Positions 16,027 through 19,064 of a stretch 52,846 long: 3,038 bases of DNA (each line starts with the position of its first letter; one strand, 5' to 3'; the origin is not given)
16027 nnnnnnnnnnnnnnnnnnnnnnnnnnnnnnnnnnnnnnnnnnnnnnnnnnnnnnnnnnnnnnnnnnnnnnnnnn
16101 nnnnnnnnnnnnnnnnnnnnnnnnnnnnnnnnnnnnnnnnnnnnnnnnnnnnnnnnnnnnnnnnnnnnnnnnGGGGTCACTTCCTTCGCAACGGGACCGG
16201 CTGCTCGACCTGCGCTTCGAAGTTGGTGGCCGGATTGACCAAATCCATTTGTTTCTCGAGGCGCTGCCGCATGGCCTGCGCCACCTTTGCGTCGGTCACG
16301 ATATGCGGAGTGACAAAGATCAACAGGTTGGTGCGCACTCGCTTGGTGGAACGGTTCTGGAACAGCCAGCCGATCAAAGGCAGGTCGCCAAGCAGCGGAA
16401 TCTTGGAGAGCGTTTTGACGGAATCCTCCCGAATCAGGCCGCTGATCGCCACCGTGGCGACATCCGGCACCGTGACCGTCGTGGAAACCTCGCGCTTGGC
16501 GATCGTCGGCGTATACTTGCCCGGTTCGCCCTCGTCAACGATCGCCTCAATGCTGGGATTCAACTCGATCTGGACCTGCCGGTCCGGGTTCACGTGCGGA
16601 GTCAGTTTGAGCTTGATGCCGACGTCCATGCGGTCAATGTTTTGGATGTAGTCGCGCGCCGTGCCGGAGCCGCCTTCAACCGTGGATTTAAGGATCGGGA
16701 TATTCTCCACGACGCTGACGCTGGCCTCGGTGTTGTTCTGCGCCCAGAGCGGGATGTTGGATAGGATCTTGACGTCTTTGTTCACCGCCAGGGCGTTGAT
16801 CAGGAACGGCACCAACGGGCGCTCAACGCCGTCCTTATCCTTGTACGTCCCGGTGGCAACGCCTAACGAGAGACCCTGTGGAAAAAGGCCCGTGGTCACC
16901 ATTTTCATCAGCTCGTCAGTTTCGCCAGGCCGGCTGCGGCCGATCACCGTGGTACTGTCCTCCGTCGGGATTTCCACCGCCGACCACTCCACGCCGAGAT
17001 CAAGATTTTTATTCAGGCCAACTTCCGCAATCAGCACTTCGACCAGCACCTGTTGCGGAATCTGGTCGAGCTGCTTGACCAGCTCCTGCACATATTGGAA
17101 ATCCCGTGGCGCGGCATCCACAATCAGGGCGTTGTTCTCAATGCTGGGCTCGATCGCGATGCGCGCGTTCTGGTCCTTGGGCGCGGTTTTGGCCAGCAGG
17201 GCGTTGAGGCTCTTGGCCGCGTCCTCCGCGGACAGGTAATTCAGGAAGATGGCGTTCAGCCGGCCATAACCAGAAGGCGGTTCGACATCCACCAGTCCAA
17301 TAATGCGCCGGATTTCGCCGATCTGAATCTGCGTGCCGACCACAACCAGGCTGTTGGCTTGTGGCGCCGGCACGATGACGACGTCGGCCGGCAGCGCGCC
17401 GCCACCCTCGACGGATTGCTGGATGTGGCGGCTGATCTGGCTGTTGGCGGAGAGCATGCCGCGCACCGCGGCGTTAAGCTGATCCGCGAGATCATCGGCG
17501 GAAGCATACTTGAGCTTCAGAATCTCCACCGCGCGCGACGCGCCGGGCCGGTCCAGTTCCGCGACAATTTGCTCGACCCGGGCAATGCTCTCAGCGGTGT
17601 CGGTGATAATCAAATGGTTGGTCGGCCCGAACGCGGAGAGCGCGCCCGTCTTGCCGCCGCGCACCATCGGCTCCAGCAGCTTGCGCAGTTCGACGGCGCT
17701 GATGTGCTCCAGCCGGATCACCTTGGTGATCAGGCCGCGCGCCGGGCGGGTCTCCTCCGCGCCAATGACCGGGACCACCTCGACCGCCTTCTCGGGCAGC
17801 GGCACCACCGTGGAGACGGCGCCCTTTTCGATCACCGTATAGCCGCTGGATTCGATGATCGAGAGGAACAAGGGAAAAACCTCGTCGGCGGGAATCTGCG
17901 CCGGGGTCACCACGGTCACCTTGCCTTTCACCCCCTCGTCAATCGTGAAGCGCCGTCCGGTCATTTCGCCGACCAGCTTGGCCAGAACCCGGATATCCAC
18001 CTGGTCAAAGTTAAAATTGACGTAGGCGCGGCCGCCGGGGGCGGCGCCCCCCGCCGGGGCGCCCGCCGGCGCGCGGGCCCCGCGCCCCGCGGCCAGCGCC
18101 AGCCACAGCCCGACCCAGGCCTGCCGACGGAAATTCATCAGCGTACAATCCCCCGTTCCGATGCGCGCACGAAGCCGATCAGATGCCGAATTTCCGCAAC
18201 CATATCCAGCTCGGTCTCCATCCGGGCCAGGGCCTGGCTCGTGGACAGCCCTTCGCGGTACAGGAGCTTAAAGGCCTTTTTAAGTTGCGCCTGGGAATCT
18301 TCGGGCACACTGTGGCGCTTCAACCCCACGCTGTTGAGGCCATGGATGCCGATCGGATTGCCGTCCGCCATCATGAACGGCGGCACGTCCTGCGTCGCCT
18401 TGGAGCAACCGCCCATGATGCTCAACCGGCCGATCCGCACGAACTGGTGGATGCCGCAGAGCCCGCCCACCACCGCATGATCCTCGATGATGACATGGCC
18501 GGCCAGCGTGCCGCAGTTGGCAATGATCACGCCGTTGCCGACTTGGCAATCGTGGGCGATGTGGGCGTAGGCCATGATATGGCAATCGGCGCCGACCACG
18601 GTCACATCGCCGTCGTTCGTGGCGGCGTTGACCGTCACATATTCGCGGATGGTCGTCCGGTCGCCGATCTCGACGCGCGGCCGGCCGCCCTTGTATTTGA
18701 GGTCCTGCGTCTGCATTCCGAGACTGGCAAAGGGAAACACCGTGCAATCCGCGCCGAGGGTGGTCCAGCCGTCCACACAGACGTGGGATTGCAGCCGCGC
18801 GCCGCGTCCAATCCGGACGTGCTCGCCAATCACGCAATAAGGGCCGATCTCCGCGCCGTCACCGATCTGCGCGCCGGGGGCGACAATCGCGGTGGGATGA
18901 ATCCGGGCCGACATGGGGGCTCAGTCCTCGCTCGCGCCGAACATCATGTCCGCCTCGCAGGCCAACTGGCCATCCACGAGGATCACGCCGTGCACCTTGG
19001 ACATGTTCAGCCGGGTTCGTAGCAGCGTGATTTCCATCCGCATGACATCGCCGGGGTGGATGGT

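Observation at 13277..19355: Lipid A genes fabZ-lpxA translationally fused to a minimal type II secretion core gspD-gspE-gspF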

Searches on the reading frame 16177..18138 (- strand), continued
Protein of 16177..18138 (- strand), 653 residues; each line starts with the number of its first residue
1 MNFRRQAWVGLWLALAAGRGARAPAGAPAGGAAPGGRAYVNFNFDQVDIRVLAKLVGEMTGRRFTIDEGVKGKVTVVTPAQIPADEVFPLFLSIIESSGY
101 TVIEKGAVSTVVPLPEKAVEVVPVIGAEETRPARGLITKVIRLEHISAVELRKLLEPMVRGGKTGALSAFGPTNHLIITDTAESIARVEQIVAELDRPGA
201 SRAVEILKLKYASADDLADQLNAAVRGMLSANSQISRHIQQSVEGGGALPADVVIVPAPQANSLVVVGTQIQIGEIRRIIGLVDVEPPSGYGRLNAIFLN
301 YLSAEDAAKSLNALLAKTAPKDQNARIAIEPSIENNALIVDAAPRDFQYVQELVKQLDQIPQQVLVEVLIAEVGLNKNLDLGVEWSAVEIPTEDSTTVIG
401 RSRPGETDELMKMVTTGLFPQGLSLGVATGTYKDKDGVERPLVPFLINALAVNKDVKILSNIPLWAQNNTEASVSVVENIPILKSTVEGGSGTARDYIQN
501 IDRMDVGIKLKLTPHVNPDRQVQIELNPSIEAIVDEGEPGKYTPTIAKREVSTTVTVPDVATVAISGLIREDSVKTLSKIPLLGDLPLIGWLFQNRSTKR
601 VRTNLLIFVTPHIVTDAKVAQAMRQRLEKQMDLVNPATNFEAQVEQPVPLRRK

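Call 54: find_encoding_contigs(protein=P0414, flank=7000, max_places=1)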
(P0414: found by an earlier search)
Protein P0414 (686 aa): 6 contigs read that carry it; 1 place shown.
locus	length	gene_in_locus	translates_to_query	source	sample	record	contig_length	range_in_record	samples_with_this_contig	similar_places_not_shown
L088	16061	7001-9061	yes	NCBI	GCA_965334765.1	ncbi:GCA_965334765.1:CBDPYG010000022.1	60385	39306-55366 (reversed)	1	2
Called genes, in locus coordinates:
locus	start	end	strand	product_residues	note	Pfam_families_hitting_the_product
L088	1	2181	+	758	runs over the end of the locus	-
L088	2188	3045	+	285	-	PF01676:Metalloenzyme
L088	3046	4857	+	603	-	-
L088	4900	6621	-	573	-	PF16697:Yop-YscD_cpl, PF00498:FHA, PF00437:T2SSE, PF27713:UCP018868 (faint)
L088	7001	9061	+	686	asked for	PF03958:Secretin_N, PF00263:Secretin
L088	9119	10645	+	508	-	PF05157:MshEN, PF25199:nSTAND_NTPase5 (faint), PF00437:T2SSE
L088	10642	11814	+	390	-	PF28597:T2SSF_N, PF00482:T2SSF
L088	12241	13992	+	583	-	-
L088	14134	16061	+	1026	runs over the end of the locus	PF13428:TPR_14 (faint), PF13525:YfiO (faint), PF14559:TPR_19 (faint), PF13174:TPR_6 (faint)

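Call 55: find_encoding_contigs(protein=P0273, flank=7000, max_places=1)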
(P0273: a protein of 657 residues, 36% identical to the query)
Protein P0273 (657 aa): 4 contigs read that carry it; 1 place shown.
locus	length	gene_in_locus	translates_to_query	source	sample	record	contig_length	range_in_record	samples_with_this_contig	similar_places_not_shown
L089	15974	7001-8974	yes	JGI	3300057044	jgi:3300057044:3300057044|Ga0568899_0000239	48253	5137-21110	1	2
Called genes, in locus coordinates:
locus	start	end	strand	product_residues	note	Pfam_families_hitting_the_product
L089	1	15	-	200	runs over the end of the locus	PF04893:Yip1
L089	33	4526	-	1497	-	PF20148:DUF6531, PF13385:Laminin_G_3, PF05593:RHS_repeat, PF25023:TEN_YD-shell, PF05593:RHS_repeat, PF25023:TEN_YD-shell, PF05593:RHS_repeat, PF25023:TEN_YD-shell, +1 more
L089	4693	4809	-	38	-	-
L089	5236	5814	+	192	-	PF11356:T2SSC (weak)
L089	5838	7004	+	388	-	PF13176:TPR_7 (faint), PF13432:TPR_16, PF25063:ARM_TT21_C, PF13414:TPR_11 (weak), PF14559:TPR_19 (weak), PF00515:TPR_1, PF07719:TPR_2 (weak), PF13424:TPR_12, +3 more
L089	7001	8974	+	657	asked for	PF21305:type_II_gspD_N0, PF03958:Secretin_N, PF00263:Secretin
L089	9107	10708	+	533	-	PF05157:MshEN, PF00437:T2SSE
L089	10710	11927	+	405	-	PF28597:T2SSF_N, PF00482:T2SSF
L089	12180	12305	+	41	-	PF01402:RHH_1, PF12651:RHH_3 (weak), PF19807:DUF6290 (weak)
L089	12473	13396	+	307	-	PF04055:Radical_SAM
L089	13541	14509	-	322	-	-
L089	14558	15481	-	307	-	PF12895:ANAPC3 (faint), PF25064:ARM_TT21_5th (faint), PF13174:TPR_6 (faint), PF00515:TPR_1 (weak), PF07719:TPR_2 (weak), PF13181:TPR_8 (weak), PF13424:TPR_12, PF13414:TPR_11 (weak), +10 more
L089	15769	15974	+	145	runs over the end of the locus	-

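Call 58: find_encoding_contigs(protein=window:16177-18138:-, flank=10000, max_places=2)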
Protein window:16177-18138:- (653 aa): no gene with exactly this product is on record in the collection.

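Call 66: search_protein_families(library=pfam, proteins=[L027:5971-7182:+, L027:7164-8537:+, L021:7781-9283:+, L021:9303-9662:+], max_evalue=0.01)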
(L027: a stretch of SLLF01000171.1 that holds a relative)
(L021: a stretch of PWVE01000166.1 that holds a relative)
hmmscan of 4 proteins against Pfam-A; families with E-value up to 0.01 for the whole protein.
L027:5971-7182:+ (403 aa): 0 families

L027:7164-8537:+ (457 aa): 4 families
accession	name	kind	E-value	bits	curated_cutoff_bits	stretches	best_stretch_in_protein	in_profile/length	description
PF02878.22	PGM_PMM_I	-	1.7e-44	151.3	22.5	1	9-143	2-134/138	Phosphoglucomutase/phosphomannomutase, alpha/beta/alpha domain I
PF02880.22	PGM_PMM_III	-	7.3e-33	113.6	20.7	1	268-376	1-111/115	Phosphoglucomutase/phosphomannomutase, alpha/beta/alpha domain III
PF00408.26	PGM_PMM_IV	-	3.7e-18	65.8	23.1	1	384-450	1-67/68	Phosphoglucomutase/phosphomannomutase, C-terminal domain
PF02879.22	PGM_PMM_II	-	1.4e-17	64.6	29.3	1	168-264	3-103/103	Phosphoglucomutase/phosphomannomutase, alpha/beta/alpha domain II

L021:7781-9283:+ (500 aa): 2 families
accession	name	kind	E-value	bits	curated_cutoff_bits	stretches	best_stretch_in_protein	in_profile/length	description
PF01555.25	N6_N4_Mtase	-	2e-45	155.9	26.7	1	146-401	1-217/221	DNA methylase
PF05175.20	MTS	-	0.0042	17.2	23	0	365-409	31-77/170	Methyltransferase small domain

L021:9303-9662:+ (119 aa): 1 family
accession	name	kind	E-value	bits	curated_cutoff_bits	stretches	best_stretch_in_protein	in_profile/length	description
PF05635.17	23S_rRNA_IVP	-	1e-13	51.8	33.8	1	8-106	7-104/106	23S rRNA-intervening sequence protein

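Call 67: search_solved_structures(query=window:16177-18138:-, max_evalue=1e-10)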
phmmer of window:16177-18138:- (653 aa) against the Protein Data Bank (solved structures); distinct sequences matched with E-value up to 1e-10: 26.
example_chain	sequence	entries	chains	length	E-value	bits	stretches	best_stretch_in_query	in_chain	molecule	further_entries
5wln_G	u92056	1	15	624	2.3e-60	208.3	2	327-623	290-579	Type II secretion system protein D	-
5wq7_A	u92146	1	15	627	3.2e-57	197.9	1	42-624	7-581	Putative type II secretion system protein D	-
5wq9_A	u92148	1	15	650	3.9e-55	191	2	446-627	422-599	Type II secretion system protein D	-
5wq8_A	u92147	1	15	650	8.9e-55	189.8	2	446-627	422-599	Type II secretion system protein D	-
5zdh_A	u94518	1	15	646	9.6e-52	179.8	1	41-628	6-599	Type II secretion system protein D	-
6hcg_A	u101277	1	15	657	5.2e-44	154.2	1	40-618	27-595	Type II secretion system protein D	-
6i1y_A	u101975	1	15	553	4.1e-43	151.3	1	136-627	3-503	General secretion pathway protein GspD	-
6i1x_A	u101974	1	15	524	2.1e-41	145.6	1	136-622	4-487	Type II secretion system protein D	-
9k8v_A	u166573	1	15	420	1.8e-35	126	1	446-627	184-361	General secretion pathway protein D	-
5w68_A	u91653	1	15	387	5.5e-30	107.9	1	325-628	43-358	Putative type II secretion protein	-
4e9j_A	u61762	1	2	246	5.1e-27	98.1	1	28-228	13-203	General secretion pathway protein D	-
5ngi_A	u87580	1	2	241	7.2e-27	97.6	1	29-229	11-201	Type II secretion system protein D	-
5mp2_A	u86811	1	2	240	7.8e-27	97.5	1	29-229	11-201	Type II secretion system protein D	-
4ec5_A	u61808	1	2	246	1.3e-26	96.8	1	28-228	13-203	General secretion pathway protein D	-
4av2_A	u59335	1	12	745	2.7e-24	89.1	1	455-616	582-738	TYPE IV PILUS BIOGENESIS AND COMPETENCE PROTEIN PILQ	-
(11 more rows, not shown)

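Call 71: find_homologous_proteins(query=L012:8053-8697:+, max_evalue=0.001)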
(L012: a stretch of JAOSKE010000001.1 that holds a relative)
Query L012:8053-8697:+ (214 aa): 59 proteins with E <= 0.001 among 163 candidates.
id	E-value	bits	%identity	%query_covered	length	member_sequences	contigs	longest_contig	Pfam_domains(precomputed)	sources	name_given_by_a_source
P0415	1.1e-127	441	94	100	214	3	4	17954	-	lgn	-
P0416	1.7e-119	415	91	100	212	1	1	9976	-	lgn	-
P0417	5.5e-103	361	79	100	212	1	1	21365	-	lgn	-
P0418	9.8e-102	357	78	100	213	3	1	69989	-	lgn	-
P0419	2.8e-98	345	76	100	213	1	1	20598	-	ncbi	-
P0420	3.1e-98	345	74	100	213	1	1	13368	-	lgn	-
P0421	3.5e-97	342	77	100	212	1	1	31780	-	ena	-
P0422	3.5e-96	339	76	100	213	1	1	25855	-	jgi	jgi:hypothetical protein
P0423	4.5e-96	338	76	100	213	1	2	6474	-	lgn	-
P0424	1.2e-95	337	75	100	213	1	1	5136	-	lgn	-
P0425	2.3e-95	336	75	100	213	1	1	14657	-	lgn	-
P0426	7.3e-95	334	75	100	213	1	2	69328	-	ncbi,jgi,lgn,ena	-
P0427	5.8e-94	331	74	99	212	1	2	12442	-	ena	-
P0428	3.6e-93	329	73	100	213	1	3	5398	-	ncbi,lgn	-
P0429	6.8e-93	328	73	99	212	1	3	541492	-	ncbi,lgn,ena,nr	ncbi:MAG TPA: hypothetical protein PKE12_10650 [Kiritimatiellia bacterium]|nr:hypothetical protein [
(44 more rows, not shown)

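Call 76: search_protein_families(library=pfam, proteins=[L012:5996-7486:+, L012:7508-7903:+, L012:3459-4793:+, L012:5176-5652:+, L012:4902-5633:-], max_evalue=0.01)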
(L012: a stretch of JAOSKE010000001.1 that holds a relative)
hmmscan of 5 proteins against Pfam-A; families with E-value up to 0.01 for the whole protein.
L012:5996-7486:+ (496 aa): 2 families
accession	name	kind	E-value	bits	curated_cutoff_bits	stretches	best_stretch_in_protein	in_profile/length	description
PF01618.21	MotA_ExbB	-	3.1e-06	27.4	22.9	1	150-259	23-124/127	MotA/TolQ/ExbB proton channel family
PF01442.23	Apolipoprotein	-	0.003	17.7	90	1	284-433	41-187/190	Apolipoprotein A1/A4/E domain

L012:7508-7903:+ (131 aa): 0 families

L012:3459-4793:+ (444 aa): 0 families

L012:5176-5652:+ (158 aa): 0 families

L012:4902-5633:- (243 aa): 2 families
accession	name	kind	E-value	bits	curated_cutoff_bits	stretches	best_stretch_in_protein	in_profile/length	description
PF02826.25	2-Hacid_dh_C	-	1.2e-34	119.7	25.1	1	30-208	5-178/178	D-isomer specific 2-hydroxyacid dehydrogenase, NAD binding domain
PF00389.36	2-Hacid_dh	-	0.0011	19.1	24.6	1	9-234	86-128/134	D-isomer specific 2-hydroxyacid dehydrogenase, catalytic domain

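Call 80: predict_structure(alignment_id=A2)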
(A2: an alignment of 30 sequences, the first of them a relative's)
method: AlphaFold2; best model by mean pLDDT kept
length: 214 residues; sequences in the alignment: 30
mean_pLDDT: 79.9   pTM: 0.66
mean pLDDT of the five models: 79.9, 77.8, 77.5, 76.9, 76.7
residues with pLDDT >= 90: 67; 70-90: 99; 50-70: 32; < 50: 16
segments of 3 or more residues with pLDDT < 50: 1-8
pLDDT, mean of each block of 10 residues (from residue 1): 44 69 72 58 49 83 93 89 87 82 85 85 87 87 89 93 92 91 92 87 75 47
secondary structure, 60 per line:
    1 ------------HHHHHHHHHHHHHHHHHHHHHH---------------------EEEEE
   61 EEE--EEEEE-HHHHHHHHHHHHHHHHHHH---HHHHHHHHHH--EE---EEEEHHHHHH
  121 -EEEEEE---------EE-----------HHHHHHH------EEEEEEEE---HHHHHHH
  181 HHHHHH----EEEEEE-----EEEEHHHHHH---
elements in order: H13-34 E56-63 E66-70 H72-90 H94-103 E111-114 H115-120 E122-127 H150-156 E163-170 H174-186 E191-196 E202-205 H206-211

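Call 82: fold_search(model_id=the predicted structure, library=pdb)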
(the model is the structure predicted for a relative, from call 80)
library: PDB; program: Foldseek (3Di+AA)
matches with E <= 10: 695; with E <= 0.001: 0
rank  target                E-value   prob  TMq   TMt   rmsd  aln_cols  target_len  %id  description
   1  6nbq_N                7.6e-02  0.18  0.17  0.22  14.7       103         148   18  T.elongatus NDH (data-set 1) (released 2019-02-27)
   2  5by4                  2.0e-01  0.60  0.26  0.47   9.3       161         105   12  Structure and function of the Escherichia coli Tol-Pal stator protein TolR (released 2015-09-16)
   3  7zjo_B                2.6e-01  0.38  0.17  0.13   6.5        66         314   11  Phosphorylated Thalassospira sp. esterase (released 2025-10-29)
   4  6zl7_A                3.1e-01  0.25  0.18  0.13  10.3        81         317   12  CRYSTAL STRUCTURE OF C173S MUTATION IN THE PMGL2 ESTERASE FROM PERMAFROST METAGENOMIC LIBRARY (released 2020-07-08)
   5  7zjo_D                3.5e-01  0.33  0.18  0.13   6.4        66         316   11  Phosphorylated Thalassospira sp. esterase (released 2025-10-29)
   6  5txe_A                4.0e-01  0.44  0.19  0.07   5.4        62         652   10  AtxE2 Isopeptidase - S527A Variant with Astexin3-dC4 Bound (released 2016-12-21)
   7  6yuq_A                4.3e-01  0.72  0.19  0.17   2.0        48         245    8  Capsule O-acetyltransferase of Neisseria meningitidis serogroup A in complex with polysaccharide (released 2020-08-19)
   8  6yv7_B                4.3e-01  0.33  0.18  0.12   3.9        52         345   15  Mannosyltransferase PcManGT from Pyrobaculum calidifontis (released 2020-07-22)
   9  8fnp_A                4.3e-01  0.14  0.19  0.17  10.6       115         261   10  Structure of E138K/G140S/Q148H HIV-1 intasome with Dolutegravir bound (released 2023-08-09)
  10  6rwl_A                4.3e-01  0.09  0.17  0.15  10.7       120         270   16  SIVrcm intasome (released 2020-02-05)
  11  4v61_AK               4.5e-01  0.15  0.20  0.33  11.7       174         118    7  Homology model for the Spinach chloroplast 30S subunit fitted to 9.4A cryo-EM map of the 70S chlororibosome. (released 2014-07-09)
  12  6v3k_A                5.1e-01  0.10  0.18  0.16  10.8       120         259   12  Structure of HIV cleaved synaptic complex (CSC) intasome bound with magnesium and INSTI XZ419 (compound 4c) (released 2020-02-12)
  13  7b1x_A                6.2e-01  0.51  0.16  0.11   2.8        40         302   15  Crystal structure of cold-active esterase PMGL3 from permafrost metagenomic library (released 2021-11-03)
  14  6yv7_A                6.2e-01  0.25  0.18  0.12   3.9        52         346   15  Mannosyltransferase PcManGT from Pyrobaculum calidifontis (released 2020-07-22)
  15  7lqp_B                6.2e-01  0.14  0.19  0.25  10.2        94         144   10  Rapid development of potent inhibitors of the HIV integrase-LEDGF interaction by fragment-linking using off-rate scree (released 2022-02-23)
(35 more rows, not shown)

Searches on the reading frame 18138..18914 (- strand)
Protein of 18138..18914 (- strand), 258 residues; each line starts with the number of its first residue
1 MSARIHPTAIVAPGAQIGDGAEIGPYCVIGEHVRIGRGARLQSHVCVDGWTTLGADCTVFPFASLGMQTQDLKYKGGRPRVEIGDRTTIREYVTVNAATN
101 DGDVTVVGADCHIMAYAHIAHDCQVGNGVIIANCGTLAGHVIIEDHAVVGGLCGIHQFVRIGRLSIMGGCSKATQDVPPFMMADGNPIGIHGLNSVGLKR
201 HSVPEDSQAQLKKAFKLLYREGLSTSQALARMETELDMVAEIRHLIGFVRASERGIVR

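Call 5: search_protein_families(library=pfam, proteins=[window:18138-18914:-])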
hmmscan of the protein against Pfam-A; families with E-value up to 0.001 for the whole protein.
window:18138-18914:- (258 aa): 4 families
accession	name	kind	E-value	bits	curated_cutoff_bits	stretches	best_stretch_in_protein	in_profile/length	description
PF00132.30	Hexapep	-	3.2e-28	96.6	27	3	105-138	2-35/36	Bacterial transferase hexapeptide (six repeats)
PF13720.11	Acetyltransf_11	-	1.3e-27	96.4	24.5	1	176-257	1-82/82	Udp N-acetylglucosamine O-acyltransferase; Domain 2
PF25084.1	LbH_EIF2B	-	1.3e-09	38.4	54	0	81-162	22-100/105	EIF2B subunit epsilon LbH domain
PF25087.1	GMPPB_C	-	0.001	19.2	39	0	19-53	9-43/110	GMPPB C-terminal domain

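Call 6: search_protein_families(library=ncbifam, proteins=[window:18138-18914:-])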
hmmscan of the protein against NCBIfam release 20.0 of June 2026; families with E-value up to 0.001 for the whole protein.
window:18138-18914:- (258 aa): 28 families (the best 25 are shown)
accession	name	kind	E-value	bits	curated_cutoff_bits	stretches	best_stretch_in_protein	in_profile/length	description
NF003657.0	PRK05289.1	equivalog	1.8e-106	355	226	1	2-258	3-260/264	acyl-ACP--UDP-N-acetylglucosamine O-acyltransferase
TIGR01852.1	lipid_A_lpxA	equivalog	1.8e-98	328.8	231.05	1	5-257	1-254/254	acyl-ACP--UDP-N-acetylglucosamine O-acyltransferase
NF002060.0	PRK00892.1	subfamily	6.3e-23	81.4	207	1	2-179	119-302/345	UDP-3-O-(3-hydroxymyristoyl)glucosamine N-acyltransferase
TIGR03570.1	NeuD_NnaD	subfamily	3.7e-22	78.9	160.8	2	79-187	98-200/202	NeuD/PglB/VioB family sugar acetyltransferase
TIGR01853.1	lipid_A_lpxD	equivalog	3.5e-21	75.5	242.5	1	2-188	110-302/325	UDP-3-O-(3-hydroxymyristoyl)glucosamine N-acyltransferase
TIGR01173.1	glmU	equivalog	1.5e-10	40.6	366.85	1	4-182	270-433/452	bifunctional UDP-N-acetylglucosamine diphosphorylase/glucosamine-1-phosphate N-acetyltransferase GlmU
TIGR03532.1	DapD_Ac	equivalog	4.1e-10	39.7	231.75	1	78-188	96-208/231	2,3,4,5-tetrahydropyridine-2,6-dicarboxylate N-acetyltransferase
NF010934.1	PRK14354.1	equivalog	6.1e-10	38.2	450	1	4-183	264-433/447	bifunctional UDP-N-acetylglucosamine diphosphorylase/glucosamine-1-phosphate N-acetyltransferase GlmU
NF010937.0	PRK14357.1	equivalog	2.6e-09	36.5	658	1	4-185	263-428/448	bifunctional UDP-N-acetylglucosamine diphosphorylase/glucosamine-1-phosphate N-acetyltransferase GlmU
NF010935.0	PRK14355.1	equivalog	3.4e-08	32.5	718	1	3-182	269-439/459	bifunctional UDP-N-acetylglucosamine diphosphorylase/glucosamine-1-phosphate N-acetyltransferase GlmU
NF010933.0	PRK14353.1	equivalog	4.6e-08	32.1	505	1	11-183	265-423/453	bifunctional UDP-N-acetylglucosamine diphosphorylase/glucosamine-1-phosphate N-acetyltransferase GlmU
NF010936.0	PRK14356.1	equivalog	5.6e-07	28.8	666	1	9-182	264-440/456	bifunctional UDP-N-acetylglucosamine diphosphorylase/glucosamine-1-phosphate N-acetyltransferase GlmU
NF041874.1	EPS_EpsC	equivalog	5.8e-07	29.4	150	0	118-188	89-161/168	serine O-acetyltransferase EpsC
NF010938.0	PRK14358.1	equivalog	2.1e-06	26.6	500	1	5-171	279-448/481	bifunctional N-acetylglucosamine-1-phosphate uridyltransferase/glucosamine-1-phosphate acetyltransferase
TIGR03991.1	alt_bact_glmU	hypoth_equivalog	3e-06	26.8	225.3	0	80-151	180-248/394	UDP-N-acetylglucosamine diphosphorylase/glucosamine-1-phosphate N-acetyltransferase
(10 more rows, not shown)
